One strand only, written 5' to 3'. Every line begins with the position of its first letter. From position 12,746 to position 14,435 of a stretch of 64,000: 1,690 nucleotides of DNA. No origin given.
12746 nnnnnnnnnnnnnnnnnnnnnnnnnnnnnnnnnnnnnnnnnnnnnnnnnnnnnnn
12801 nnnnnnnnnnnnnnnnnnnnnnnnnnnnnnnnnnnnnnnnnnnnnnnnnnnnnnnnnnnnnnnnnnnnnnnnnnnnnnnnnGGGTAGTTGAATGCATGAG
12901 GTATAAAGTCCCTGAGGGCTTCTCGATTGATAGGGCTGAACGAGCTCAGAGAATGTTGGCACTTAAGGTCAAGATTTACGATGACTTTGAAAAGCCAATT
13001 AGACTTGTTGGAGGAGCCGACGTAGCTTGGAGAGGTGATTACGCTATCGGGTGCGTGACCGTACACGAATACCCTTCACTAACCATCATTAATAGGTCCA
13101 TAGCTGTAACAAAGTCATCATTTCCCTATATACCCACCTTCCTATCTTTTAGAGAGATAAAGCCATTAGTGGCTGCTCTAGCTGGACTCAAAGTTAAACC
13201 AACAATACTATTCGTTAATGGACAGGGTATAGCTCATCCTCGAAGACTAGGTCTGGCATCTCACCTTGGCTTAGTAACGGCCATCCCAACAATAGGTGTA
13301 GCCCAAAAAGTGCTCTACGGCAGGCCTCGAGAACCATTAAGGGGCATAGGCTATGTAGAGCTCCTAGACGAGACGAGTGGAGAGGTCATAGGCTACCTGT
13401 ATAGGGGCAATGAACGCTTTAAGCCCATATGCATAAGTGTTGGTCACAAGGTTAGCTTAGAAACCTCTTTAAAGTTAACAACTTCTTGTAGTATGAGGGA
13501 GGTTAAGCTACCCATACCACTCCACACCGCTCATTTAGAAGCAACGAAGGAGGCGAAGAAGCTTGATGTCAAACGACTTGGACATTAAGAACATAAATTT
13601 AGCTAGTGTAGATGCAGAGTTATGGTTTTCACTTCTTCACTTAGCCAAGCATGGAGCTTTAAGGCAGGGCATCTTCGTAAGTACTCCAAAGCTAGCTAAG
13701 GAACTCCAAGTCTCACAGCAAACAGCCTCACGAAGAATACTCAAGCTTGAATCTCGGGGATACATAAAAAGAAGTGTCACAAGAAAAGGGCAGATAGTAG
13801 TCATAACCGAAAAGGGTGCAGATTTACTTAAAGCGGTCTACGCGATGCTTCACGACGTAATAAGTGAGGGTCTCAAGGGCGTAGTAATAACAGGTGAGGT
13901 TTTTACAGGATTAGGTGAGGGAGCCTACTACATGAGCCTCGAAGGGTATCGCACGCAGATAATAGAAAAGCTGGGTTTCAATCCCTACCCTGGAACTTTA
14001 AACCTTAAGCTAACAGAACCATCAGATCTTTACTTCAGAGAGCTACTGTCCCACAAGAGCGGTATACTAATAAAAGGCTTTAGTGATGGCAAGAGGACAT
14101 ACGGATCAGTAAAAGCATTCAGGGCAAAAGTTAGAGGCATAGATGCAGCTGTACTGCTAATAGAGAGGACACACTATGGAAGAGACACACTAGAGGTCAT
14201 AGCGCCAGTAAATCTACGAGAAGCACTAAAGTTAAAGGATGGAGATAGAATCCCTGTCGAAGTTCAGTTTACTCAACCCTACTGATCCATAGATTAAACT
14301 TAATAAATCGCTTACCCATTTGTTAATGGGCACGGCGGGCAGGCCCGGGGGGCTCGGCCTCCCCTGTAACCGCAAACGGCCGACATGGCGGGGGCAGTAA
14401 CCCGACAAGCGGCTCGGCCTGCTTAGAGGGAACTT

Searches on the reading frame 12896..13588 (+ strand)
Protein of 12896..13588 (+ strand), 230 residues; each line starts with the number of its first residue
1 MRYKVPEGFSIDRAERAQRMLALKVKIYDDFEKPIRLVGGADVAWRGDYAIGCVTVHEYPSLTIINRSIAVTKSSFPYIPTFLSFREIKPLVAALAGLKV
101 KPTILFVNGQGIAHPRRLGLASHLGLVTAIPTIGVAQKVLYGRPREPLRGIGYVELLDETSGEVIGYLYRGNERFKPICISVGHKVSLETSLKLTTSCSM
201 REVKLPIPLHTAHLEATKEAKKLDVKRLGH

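Call 36: search_protein_families(library=pfam, proteins=[window:12896-13588:+], max_evalue=0.001)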
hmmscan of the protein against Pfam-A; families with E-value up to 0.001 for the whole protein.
window:12896-13588:+ (230 aa): 1 family
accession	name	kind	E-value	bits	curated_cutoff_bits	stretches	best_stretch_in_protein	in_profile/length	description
PF04493.20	Endonuclease_5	-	6.5e-59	199.3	23.4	1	21-213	3-197/198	Endonuclease V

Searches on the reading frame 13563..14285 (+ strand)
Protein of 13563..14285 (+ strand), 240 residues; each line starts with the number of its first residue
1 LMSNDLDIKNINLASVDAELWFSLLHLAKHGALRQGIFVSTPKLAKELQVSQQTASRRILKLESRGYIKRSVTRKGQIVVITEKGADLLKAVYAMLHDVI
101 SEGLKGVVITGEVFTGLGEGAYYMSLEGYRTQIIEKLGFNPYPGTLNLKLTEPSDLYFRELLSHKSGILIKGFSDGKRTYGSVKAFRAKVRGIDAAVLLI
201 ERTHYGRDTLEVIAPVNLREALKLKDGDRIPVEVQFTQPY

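Call 36: search_protein_families(library=pfam, proteins=[window:13563-14285:+], max_evalue=0.001)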
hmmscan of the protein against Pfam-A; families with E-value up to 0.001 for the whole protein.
window:13563-14285:+ (240 aa): 9 families
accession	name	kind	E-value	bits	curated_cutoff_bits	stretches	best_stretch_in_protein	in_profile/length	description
PF01982.22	CTP-dep_RFKase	-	8.4e-44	148.8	25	1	113-234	1-121/121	Domain of unknown function DUF120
PF01047.28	MarR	-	1.8e-06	28.1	24.6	1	22-71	7-50/59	MarR family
PF13730.12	HTH_36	-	3e-05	24.2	25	1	24-68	11-55/55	Helix-turn-helix domain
PF12802.13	MarR_2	-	0.00011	22.7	27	1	25-71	12-53/61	MarR family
PF01325.25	Fe_dep_repress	-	0.00012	22.6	26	1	38-69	22-53/60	Iron dependent repressor, N-terminal DNA binding domain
PF25213.1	HVO_A0261_N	-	0.00012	22.4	35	1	42-99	28-81/86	HVO_A0261 N-terminal domain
PF13412.12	HTH_24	-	0.00016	21.6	21.9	1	42-69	21-48/48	Winged helix-turn-helix DNA-binding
PF08279.18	HTH_11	-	0.00054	20.2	25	0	39-68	16-45/55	HTH domain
PF13545.12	HTH_Crp_2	-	0.00094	19.5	27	0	24-80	7-61/70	Crp-like helix-turn-helix domain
